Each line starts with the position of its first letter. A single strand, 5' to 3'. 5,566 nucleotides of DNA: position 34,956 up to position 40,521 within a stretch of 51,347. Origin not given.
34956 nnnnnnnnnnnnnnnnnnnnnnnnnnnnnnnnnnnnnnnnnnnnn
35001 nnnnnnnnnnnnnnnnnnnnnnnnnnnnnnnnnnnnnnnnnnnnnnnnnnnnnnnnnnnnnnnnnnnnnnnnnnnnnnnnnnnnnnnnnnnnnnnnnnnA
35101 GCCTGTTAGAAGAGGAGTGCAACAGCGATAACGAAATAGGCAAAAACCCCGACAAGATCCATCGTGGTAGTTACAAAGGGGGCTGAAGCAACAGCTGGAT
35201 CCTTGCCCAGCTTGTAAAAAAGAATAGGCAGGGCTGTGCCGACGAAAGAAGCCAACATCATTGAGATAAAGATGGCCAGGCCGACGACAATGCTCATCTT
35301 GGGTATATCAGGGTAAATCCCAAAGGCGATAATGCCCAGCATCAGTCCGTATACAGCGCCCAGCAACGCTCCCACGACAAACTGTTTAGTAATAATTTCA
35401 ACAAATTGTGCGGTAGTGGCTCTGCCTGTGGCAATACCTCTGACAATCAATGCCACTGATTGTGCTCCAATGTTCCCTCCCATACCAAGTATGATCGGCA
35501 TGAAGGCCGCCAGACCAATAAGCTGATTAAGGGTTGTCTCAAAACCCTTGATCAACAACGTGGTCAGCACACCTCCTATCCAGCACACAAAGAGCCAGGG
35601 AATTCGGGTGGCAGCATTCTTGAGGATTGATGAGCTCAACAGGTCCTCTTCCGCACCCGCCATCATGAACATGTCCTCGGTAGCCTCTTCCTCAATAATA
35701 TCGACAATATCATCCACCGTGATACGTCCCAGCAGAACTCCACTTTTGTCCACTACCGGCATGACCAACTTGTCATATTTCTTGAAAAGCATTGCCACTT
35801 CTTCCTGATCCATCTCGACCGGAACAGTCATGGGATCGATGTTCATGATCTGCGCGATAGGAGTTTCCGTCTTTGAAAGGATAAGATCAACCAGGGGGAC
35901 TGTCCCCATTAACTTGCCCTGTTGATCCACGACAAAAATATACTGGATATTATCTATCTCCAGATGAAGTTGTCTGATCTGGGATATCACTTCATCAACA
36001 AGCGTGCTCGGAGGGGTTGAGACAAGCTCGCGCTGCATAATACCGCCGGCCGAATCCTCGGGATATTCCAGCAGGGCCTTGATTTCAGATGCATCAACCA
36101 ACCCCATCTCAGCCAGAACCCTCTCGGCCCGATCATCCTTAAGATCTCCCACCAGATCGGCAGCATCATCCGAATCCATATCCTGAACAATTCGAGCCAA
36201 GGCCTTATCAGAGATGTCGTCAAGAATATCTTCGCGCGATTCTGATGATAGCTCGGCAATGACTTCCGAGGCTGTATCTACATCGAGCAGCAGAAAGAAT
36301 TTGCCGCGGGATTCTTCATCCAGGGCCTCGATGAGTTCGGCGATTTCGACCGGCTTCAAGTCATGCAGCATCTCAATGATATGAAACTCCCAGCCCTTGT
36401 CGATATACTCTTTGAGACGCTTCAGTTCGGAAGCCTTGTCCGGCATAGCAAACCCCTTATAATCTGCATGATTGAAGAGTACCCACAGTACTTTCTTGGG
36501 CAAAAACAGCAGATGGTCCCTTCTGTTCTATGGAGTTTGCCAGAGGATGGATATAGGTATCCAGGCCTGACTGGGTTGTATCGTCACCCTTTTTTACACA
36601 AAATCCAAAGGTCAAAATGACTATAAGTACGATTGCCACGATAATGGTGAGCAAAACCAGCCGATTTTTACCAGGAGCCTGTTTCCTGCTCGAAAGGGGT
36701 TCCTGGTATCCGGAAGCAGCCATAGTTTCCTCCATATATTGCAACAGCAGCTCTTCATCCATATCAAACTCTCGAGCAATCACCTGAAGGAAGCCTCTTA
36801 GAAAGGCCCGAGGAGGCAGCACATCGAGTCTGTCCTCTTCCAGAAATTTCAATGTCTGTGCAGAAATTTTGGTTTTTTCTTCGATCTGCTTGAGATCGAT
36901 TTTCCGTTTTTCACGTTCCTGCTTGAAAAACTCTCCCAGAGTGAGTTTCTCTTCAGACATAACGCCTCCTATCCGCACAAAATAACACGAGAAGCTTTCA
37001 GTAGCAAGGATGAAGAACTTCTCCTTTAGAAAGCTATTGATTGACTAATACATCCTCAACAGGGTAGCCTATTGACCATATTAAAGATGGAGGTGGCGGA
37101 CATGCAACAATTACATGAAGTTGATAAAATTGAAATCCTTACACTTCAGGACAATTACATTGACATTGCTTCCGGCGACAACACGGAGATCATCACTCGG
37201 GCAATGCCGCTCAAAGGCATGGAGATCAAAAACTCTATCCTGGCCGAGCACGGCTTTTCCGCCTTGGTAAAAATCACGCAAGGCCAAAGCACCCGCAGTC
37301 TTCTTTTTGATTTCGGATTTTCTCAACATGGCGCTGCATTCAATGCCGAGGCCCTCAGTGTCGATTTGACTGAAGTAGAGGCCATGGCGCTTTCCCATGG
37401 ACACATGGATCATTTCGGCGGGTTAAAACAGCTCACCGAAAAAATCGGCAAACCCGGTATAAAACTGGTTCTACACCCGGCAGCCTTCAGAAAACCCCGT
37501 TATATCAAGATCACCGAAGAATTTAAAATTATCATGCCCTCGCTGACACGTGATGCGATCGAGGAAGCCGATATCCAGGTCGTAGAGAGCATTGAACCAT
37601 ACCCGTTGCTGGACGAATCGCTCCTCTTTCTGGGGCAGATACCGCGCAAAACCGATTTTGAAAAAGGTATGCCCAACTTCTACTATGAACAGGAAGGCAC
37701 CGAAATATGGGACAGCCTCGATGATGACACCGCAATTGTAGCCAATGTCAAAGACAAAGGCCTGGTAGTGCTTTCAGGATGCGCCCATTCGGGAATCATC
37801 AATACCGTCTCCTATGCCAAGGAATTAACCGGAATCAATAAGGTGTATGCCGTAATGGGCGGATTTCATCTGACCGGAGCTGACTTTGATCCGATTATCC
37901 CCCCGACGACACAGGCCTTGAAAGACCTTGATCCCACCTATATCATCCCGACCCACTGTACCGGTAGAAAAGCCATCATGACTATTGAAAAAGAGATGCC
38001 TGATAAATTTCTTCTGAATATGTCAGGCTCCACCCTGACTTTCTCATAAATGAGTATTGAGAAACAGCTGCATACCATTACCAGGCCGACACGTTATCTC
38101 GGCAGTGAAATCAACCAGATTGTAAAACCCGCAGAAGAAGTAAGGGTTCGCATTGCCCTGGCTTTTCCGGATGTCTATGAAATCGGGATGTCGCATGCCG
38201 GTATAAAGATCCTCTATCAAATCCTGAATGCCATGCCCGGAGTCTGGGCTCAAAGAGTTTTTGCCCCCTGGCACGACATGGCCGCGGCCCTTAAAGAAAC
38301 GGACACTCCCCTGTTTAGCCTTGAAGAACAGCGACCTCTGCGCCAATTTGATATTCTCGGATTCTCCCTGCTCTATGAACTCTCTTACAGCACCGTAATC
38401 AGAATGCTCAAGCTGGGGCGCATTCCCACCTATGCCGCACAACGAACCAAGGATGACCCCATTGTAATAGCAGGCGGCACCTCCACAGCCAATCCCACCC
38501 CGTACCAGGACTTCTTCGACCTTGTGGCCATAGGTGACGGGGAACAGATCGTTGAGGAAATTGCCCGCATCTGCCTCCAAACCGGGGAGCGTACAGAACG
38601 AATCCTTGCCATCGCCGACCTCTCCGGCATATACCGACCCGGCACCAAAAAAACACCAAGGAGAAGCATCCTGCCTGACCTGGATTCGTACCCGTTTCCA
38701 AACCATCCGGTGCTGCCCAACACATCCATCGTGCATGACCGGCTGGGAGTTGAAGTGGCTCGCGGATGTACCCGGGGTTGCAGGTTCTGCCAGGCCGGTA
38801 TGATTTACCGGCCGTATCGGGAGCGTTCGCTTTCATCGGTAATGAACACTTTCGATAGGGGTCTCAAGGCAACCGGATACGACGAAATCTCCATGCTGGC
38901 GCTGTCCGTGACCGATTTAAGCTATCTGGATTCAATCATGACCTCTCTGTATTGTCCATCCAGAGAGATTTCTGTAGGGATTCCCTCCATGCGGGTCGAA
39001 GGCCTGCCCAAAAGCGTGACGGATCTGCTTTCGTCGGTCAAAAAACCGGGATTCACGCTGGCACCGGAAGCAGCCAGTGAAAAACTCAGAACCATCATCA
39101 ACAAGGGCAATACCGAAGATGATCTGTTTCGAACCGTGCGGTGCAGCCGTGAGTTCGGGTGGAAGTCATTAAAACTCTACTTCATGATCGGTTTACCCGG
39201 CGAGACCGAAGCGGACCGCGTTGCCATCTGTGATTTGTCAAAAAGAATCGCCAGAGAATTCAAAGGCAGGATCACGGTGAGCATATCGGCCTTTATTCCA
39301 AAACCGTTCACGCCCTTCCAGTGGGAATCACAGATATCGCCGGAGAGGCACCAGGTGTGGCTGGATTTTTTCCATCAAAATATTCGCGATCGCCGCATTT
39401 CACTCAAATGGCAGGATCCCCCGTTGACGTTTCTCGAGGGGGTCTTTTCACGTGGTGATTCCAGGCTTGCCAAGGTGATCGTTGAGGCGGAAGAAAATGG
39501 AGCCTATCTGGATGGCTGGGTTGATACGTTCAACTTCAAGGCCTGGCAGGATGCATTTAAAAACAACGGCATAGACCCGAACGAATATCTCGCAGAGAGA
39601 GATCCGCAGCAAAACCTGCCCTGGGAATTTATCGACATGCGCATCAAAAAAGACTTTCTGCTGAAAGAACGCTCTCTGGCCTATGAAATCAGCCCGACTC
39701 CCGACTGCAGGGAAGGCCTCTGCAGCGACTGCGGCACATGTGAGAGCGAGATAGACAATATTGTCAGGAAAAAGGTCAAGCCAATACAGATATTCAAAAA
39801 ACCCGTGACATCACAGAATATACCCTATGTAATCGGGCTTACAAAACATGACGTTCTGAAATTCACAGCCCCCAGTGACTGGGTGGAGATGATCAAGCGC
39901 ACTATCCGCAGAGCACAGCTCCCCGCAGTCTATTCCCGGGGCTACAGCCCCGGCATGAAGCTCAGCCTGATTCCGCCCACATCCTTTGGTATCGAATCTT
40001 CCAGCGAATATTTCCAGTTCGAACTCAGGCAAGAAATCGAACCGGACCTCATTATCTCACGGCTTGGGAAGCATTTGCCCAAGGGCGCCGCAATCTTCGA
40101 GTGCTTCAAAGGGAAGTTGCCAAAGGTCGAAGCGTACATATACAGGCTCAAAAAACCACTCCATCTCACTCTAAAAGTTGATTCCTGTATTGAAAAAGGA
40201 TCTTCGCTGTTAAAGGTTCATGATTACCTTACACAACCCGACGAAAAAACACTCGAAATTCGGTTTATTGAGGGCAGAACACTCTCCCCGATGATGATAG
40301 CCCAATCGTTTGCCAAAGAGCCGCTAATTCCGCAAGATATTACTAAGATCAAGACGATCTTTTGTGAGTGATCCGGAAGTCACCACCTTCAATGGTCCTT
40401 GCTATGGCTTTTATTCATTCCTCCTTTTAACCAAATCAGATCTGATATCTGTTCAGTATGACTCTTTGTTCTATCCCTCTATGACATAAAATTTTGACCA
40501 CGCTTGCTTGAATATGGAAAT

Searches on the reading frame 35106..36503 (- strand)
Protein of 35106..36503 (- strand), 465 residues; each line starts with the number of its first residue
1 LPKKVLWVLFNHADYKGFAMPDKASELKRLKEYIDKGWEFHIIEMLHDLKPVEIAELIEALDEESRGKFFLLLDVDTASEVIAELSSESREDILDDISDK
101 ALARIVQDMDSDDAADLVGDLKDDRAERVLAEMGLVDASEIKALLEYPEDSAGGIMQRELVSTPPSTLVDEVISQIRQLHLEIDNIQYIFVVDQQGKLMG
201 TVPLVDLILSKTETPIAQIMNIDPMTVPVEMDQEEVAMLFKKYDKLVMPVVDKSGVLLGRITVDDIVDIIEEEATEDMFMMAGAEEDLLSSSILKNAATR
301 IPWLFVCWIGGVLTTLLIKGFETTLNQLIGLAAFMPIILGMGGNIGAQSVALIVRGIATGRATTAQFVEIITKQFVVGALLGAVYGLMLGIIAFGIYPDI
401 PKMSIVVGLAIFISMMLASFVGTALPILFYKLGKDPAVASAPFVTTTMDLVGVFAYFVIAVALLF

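Call 68: search_protein_families(library=pfam, proteins=[window:35106-36503:-], max_evalue=0.0001)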
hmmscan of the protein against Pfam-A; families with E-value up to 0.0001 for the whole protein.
window:35106-36503:- (465 aa): 3 families
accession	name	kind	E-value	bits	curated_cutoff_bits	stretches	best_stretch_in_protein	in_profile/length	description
PF01769.21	MgtE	-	1.1e-33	116.6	27.6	1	335-459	1-125/125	Divalent cation transporter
PF03448.22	MgtE_N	-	5.6e-25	88.3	25.9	1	49-150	1-102/102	MgtE intracellular N domain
PF00571.33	CBS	-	1.8e-15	57.5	24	2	217-271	2-56/57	CBS domain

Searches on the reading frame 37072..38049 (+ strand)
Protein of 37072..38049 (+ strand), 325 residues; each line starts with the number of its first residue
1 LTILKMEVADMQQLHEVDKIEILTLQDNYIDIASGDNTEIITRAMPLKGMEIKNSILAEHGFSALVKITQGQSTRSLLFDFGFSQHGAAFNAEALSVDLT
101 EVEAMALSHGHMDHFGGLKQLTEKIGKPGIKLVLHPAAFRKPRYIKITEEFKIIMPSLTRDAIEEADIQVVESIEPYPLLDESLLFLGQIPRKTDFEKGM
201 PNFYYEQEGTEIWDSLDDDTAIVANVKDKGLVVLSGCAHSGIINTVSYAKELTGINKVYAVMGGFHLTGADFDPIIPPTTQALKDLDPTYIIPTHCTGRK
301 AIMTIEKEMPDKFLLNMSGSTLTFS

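Call 68: search_protein_families(library=pfam, proteins=[window:37072-38049:+], max_evalue=0.0001)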
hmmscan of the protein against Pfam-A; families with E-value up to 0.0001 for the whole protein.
window:37072-38049:+ (325 aa): 1 family
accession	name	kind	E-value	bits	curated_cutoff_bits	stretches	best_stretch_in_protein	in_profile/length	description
PF00753.33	Lactamase_B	-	2.8e-10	40.9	22.7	1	73-159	14-97/196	Metallo-beta-lactamase superfamily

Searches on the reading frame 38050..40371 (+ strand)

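Call 68: search_protein_families(library=pfam, proteins=[window:38050-40371:+], max_evalue=0.0001)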
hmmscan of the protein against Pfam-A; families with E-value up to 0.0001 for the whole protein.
window:38050-40371:+ (773 aa): 3 families
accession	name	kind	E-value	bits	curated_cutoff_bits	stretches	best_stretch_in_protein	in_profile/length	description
PF19864.5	Radical_SAM_N2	-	5.4e-51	172.4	29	1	51-197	1-151/151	Radical SAM proteins, N-terminal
PF10105.14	DUF2344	-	5.6e-22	78.9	23.8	1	595-689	4-98/176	Uncharacterized protein conserved in bacteria (DUF2344)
PF04055.27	Radical_SAM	-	2.3e-18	67.4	29.5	1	235-396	2-165/166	Radical SAM superfamily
